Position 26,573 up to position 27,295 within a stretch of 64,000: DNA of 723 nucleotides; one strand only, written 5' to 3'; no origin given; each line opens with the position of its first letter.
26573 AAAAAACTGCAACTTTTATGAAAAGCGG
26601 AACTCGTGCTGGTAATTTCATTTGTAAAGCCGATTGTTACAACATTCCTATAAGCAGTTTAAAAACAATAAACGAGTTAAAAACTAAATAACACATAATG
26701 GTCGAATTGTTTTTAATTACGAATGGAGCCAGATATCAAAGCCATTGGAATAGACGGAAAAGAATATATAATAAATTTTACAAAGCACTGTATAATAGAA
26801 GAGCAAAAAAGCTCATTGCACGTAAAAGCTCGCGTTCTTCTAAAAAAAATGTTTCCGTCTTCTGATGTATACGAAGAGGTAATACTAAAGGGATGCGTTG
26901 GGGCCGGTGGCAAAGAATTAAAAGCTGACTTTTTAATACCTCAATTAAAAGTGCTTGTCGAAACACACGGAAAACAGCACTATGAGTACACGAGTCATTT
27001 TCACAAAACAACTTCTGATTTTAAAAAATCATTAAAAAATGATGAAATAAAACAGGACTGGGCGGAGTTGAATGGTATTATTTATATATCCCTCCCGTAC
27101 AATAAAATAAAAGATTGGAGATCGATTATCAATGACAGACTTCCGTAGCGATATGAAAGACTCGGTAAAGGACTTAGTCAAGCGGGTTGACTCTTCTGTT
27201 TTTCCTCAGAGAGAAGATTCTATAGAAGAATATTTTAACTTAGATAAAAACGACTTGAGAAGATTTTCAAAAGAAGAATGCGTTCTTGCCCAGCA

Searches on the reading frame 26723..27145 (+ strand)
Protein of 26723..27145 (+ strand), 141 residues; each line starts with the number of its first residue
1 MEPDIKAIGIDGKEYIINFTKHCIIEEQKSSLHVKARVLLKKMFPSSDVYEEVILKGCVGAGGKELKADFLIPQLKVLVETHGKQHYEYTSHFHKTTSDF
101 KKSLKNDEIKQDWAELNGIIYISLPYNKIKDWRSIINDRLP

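Call 88: search_protein_families(library=phrogs, proteins=[window:26723-27145:+], max_evalue=0.001)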
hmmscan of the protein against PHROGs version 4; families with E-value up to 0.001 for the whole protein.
window:26723-27145:+ (141 aa): 4 families
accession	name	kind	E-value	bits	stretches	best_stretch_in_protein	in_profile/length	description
phrog_9084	-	DNA, RNA and nucleotide metabolism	5e-15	57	1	14-129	45-155/187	homing endonuclease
phrog_559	-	DNA, RNA and nucleotide metabolism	5.6e-13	49.5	1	50-137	325-412/607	HNH endonuclease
phrog_4538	-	unknown function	1.1e-10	42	1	68-127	262-318/447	-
phrog_7140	-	DNA, RNA and nucleotide metabolism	8.8e-08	32.3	1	66-137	154-223/423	intron encoded nuclease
